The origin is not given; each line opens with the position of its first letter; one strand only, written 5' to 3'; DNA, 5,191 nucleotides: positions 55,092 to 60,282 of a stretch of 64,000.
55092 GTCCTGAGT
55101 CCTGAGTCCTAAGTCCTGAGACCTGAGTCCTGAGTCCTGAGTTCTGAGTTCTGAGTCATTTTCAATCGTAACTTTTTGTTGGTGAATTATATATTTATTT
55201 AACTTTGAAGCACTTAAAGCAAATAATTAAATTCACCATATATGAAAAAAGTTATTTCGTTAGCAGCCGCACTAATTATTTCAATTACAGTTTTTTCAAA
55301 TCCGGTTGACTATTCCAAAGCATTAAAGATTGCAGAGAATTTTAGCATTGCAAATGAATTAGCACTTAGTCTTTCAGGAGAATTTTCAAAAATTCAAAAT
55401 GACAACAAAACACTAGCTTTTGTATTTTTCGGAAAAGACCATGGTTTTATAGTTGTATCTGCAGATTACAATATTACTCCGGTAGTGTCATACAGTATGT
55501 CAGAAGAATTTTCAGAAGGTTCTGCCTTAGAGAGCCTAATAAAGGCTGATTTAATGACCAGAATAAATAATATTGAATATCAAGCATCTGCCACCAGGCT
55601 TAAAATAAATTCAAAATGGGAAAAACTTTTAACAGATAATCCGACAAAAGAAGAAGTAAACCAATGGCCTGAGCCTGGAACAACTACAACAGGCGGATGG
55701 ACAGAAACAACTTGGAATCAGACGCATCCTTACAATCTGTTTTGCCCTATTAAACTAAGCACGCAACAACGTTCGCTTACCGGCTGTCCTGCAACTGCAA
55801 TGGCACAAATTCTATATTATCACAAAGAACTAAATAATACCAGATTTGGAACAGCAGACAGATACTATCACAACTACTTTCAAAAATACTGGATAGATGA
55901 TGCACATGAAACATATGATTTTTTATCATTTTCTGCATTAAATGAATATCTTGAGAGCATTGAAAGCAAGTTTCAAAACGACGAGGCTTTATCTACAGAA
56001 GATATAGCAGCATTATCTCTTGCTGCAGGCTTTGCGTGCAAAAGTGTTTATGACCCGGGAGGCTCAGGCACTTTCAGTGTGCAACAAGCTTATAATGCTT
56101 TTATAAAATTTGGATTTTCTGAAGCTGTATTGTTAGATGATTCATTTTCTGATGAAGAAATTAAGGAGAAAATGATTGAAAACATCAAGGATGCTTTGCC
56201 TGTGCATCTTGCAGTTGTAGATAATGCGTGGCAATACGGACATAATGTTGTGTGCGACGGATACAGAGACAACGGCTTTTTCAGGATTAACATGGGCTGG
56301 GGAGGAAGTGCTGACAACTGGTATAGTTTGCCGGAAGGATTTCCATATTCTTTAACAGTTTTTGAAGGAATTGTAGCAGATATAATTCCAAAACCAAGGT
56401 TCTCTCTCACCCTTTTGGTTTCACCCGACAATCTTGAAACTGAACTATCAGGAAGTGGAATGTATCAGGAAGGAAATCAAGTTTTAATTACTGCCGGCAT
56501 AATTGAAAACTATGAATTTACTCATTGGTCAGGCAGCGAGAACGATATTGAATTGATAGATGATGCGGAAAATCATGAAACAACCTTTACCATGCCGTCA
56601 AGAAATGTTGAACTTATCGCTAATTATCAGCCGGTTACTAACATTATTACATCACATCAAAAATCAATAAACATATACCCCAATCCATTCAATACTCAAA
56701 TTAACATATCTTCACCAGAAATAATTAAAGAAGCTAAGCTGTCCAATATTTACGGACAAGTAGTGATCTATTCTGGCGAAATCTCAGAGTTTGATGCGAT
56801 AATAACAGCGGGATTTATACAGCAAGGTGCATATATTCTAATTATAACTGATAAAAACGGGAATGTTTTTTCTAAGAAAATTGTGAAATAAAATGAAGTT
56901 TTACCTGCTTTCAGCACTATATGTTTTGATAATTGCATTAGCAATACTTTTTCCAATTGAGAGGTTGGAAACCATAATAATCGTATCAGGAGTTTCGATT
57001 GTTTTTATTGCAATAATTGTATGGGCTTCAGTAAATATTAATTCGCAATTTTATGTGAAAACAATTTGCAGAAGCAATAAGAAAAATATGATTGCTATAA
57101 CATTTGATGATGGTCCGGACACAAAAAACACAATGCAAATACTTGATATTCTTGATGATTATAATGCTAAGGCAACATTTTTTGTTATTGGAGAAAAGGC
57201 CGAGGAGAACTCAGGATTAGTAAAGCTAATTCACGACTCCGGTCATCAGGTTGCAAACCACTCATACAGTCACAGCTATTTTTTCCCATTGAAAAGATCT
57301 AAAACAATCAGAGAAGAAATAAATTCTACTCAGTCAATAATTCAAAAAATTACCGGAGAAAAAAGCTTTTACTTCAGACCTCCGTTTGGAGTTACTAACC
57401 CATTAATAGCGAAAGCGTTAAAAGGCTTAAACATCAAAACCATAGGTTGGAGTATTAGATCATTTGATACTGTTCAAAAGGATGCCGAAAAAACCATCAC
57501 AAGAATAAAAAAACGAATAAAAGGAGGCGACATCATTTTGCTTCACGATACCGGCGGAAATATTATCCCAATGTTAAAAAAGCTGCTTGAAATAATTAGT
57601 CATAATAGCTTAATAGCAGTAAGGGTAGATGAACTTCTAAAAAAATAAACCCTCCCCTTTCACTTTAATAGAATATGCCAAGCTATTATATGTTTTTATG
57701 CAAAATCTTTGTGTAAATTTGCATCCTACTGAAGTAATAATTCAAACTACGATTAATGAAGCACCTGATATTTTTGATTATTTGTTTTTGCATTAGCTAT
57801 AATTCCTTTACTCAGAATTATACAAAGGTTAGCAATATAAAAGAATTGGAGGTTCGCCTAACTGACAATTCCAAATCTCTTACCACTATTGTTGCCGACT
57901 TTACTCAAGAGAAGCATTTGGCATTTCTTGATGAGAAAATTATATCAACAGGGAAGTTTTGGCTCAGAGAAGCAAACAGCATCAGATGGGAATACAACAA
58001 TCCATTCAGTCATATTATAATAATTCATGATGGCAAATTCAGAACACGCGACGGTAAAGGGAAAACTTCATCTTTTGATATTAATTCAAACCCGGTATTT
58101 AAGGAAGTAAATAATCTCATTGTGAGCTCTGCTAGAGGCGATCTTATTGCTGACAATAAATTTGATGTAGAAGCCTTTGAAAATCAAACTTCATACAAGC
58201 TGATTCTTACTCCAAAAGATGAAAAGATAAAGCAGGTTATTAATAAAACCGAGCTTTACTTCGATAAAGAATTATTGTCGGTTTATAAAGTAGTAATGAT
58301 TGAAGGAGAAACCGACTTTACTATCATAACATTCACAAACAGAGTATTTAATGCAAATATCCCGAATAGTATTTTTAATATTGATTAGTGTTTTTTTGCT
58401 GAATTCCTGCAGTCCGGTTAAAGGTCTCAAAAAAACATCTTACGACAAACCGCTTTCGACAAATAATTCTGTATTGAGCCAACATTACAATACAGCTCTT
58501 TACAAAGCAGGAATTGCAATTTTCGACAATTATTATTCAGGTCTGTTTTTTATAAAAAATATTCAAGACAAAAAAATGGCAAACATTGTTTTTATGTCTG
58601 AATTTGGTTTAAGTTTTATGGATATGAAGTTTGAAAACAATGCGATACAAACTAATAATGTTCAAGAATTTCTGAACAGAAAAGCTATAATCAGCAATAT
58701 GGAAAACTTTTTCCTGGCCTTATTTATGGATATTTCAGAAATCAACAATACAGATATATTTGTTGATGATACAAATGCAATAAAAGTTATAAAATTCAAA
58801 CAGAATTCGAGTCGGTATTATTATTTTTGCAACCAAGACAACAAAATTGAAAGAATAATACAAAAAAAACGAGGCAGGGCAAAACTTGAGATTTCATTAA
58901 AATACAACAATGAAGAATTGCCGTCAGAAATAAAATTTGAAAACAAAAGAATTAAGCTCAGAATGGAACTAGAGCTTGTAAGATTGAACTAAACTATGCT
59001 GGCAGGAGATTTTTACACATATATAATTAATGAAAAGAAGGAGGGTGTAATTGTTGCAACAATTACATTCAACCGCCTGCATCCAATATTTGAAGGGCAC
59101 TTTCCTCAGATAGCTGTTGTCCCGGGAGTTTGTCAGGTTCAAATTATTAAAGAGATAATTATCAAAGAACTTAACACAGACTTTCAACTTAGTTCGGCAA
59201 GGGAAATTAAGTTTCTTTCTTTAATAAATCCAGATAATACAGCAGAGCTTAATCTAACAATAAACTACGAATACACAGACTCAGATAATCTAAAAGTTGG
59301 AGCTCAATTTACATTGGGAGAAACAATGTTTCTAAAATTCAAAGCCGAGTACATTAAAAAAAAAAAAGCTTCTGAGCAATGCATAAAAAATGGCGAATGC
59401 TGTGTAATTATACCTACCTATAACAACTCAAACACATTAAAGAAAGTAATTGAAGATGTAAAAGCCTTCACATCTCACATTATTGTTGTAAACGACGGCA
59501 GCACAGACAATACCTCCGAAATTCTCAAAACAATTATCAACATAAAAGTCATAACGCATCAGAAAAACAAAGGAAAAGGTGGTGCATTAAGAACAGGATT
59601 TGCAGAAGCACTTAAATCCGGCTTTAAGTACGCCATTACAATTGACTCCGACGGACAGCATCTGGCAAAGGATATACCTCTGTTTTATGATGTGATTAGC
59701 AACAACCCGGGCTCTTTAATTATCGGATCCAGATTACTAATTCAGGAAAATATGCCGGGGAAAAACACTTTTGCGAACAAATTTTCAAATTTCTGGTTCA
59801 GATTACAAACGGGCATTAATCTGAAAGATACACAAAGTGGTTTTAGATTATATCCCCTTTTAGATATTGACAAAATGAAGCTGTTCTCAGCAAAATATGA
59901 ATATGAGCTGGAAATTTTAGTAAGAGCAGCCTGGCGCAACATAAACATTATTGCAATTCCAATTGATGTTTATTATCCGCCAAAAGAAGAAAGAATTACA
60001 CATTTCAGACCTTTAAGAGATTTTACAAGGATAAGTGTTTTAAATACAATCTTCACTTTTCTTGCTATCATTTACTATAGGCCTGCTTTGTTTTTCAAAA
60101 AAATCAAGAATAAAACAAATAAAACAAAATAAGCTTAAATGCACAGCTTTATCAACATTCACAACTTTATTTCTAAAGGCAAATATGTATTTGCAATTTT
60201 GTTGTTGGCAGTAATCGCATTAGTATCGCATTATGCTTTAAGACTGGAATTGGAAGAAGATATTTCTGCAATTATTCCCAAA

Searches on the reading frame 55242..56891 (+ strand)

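Call 6: search_protein_families(library=pfam, proteins=[window:55242-56891:+], max_evalue=0.001)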
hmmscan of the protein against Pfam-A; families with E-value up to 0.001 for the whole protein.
window:55242-56891:+ (549 aa): 5 families
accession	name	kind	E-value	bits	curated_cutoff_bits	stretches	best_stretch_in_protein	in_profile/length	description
PF01640.23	Peptidase_C10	-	4.3e-37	128.7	26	1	158-361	1-194/194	Peptidase C10 family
PF18998.6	Flg_new_2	-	3.8e-12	46.5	23.6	1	402-464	13-71/73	Divergent InlB B-repeat domain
PF13734.11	Inhibitor_I69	-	2.2e-08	34.9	25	1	20-94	2-82/98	Spi protease inhibitor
PF18962.6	Por_Secre_tail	-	2.2e-07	31.5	27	1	478-548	1-75/75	Secretion system C-terminal sorting domain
PF13529.12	Peptidase_C39_2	-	0.00029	21.9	24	0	282-345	64-134/143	Peptidase_C39 like family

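Call 12: search_protein_families(library=ncbifam, proteins=[window:55242-56891:+], max_evalue=1e-8)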
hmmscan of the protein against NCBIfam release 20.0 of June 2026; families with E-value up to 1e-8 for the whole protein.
window:55242-56891:+ (549 aa): 0 families

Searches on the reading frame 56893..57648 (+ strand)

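Call 6: search_protein_families(library=pfam, proteins=[window:56893-57648:+], max_evalue=0.001)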
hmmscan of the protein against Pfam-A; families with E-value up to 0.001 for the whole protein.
window:56893-57648:+ (251 aa): 3 families
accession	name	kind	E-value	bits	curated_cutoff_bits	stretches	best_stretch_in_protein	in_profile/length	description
PF01522.26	Polysacc_deac_1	-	1.5e-36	125.5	23.1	1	62-183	4-123/124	Polysaccharide deacetylase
PF03065.20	Glyco_hydro_57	-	1.8e-05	24.6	21.2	1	122-183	107-168/291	Glycosyl hydrolase family 57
PF10096.14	DUF2334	-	0.00024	21.2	26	0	69-144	4-93/203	Uncharacterized protein conserved in bacteria (DUF2334)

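Call 12: search_protein_families(library=ncbifam, proteins=[window:56893-57648:+], max_evalue=1e-8)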
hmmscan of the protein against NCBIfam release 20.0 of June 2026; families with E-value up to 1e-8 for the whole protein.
window:56893-57648:+ (251 aa): 8 families
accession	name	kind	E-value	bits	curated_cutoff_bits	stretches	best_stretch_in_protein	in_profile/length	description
TIGR02764.1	spore_ybaN_pdaB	equivalog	2.3e-44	151.4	237.4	1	62-249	3-191/191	polysaccharide deacetylase family sporulation protein PdaB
NF045820.1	PgAcgDacpgdA_Strep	equivalog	9.1e-37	126.9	800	1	18-250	221-449/463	peptidoglycan-N-acetylglucosamine deacetylase PgdA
NF045821.1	PgAcgDacpgdA1_Bac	equivalog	2.8e-32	111.7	400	1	61-231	84-254/282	peptidoglycan-N-acetylglucosamine deacetylase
TIGR02884.1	spore_pdaA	equivalog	5.7e-32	111.2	298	1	60-239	32-214/224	delta-lactam-biosynthetic de-N-acetylase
TIGR04243.1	nodulat_NodB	equivalog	6.5e-32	110.6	240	1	66-220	3-157/197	chitooligosaccharide deacetylase NodB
TIGR02873.1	spore_ylxY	hypoth_equivalog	7.6e-30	104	391.5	1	60-249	79-267/268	probable sporulation protein, polysaccharide deacetylase family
NF045822.1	PgAcgDacpgdA2_Bac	equivalog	2e-20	73.2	400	1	64-226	69-239/274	peptidoglycan-N-acetylglucosamine deacetylase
TIGR03006.1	pepcterm_polyde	equivalog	5.9e-17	61.7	276.2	1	77-166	33-122/272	XrtA system polysaccharide deacetylase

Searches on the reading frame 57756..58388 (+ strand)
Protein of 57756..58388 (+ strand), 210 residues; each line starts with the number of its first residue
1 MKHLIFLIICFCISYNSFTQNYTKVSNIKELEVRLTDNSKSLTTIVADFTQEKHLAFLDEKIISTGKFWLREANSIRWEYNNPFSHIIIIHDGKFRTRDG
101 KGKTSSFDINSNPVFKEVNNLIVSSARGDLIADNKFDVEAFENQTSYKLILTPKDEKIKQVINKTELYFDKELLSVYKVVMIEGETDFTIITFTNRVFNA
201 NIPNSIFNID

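Call 10: search_protein_families(library=ncbifam, proteins=[window:57756-58388:+], max_evalue=0.00001)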
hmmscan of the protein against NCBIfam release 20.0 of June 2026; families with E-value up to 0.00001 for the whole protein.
window:57756-58388:+ (210 aa): 2 families
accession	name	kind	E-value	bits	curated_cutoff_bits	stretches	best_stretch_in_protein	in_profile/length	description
NF053544.1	LolA2_flexi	equivalog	1.3e-57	194.6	125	1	1-209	1-208/208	flexirubin biosynthesis/transport protein LolA2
TIGR00547.2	lolA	equivalog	2e-10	40.4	112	1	31-208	20-190/202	outer membrane lipoprotein periplasmic chaperone LolA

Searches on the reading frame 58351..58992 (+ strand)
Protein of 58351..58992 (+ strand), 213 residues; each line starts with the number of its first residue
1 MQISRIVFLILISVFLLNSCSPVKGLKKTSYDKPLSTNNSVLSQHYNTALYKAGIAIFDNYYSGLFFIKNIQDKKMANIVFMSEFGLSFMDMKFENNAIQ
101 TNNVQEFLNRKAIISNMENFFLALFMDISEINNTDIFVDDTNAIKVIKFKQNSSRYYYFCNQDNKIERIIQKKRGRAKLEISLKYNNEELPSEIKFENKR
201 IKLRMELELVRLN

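Call 10: search_protein_families(library=ncbifam, proteins=[window:58351-58992:+], max_evalue=0.00001)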
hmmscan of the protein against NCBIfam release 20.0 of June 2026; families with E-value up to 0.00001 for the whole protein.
window:58351-58992:+ (213 aa): 1 family
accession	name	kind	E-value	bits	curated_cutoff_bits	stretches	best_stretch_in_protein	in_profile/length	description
NF053540.1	LolB2_flexi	equivalog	1.4e-28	100.1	60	1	9-208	4-201/203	flexirubin biosynthesis protein LolB2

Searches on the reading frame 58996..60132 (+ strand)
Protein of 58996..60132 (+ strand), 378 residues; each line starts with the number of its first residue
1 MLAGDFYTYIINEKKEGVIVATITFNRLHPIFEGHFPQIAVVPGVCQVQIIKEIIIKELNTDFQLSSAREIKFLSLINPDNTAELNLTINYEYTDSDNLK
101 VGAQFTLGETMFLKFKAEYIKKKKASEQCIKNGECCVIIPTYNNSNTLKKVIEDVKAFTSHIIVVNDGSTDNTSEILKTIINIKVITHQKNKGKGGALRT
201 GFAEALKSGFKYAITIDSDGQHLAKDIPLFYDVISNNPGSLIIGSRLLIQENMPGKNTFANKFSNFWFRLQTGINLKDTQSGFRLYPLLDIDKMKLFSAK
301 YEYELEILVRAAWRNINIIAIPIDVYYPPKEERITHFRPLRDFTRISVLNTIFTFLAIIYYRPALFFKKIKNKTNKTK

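Call 10: search_protein_families(library=ncbifam, proteins=[window:58996-60132:+], max_evalue=0.00001)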
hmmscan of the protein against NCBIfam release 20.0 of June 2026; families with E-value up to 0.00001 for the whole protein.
window:58996-60132:+ (378 aa): 13 families
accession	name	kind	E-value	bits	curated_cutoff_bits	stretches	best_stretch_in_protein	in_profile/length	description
TIGR04182.1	glyco_TIGR04182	equivalog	1.2e-29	103.6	325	1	135-369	2-229/293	S-layer glycoprotein N-glycosyltransferase AglJ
NF058614.1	PPMAGASynPpgS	equivalog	1.9e-22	79.8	370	1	136-327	3-198/226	polyprenyl-phospho-N-acetylgalactosaminyl synthase PpgS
NF041391.1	DPhHxTase_Halo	equivalog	1.2e-14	53.8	375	1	141-325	3-183/213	dolichyl-phosphate hexose transferase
TIGR03937.1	PgaC_IcaA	equivalog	4.7e-14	52.2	422.3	1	111-220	23-136/407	poly-beta-1,6-N-acetyl-D-glucosamine synthase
TIGR04283.1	glyco_like_mftF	equivalog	5.6e-10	39.2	182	1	137-205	3-71/221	TIGR04283 family arsenosugar biosynthesis glycosyltransferase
TIGR03111.1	glyc2_xrt_Gpos1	hypoth_equivalog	1.6e-08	33.8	363.95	1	122-222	38-144/439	TIGR03111 family XrtG-associated glycosyltransferase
NF047588.1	GlcsyltransPgfSStrep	equivalog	2.7e-08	33.4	500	1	141-289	9-162/308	glycosyltransferase PgfS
NF007482.0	PRK10073.1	equivalog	2.7e-08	33.2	423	1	135-206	8-85/334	glycosyltransferase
NF041875.1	EPS_EpsD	equivalog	4.6e-08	32.8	370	1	137-206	3-79/325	exopolysaccharide biosynthesis glycosyltransferase EpsD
NF047683.1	TeichurnBiosyTuaG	equivalog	1.8e-07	31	400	1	134-222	7-99/252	teichuronic acid biosynthesis protein TuaG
TIGR03965.1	mycofact_glyco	equivalog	4.9e-07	29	280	1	133-205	74-153/467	mycofactocin biosynthesis glycosyltransferase MftF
TIGR01556.1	rhamnosyltran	subfamily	5.8e-07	29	200.55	1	145-237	7-101/281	rhamnosyltransferase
NF007986.1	PRK10714.1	equivalog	2e-06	27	529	1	135-292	8-170/316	undecaprenyl-phosphate 4-deoxy-4-formamido-L-arabinose transferase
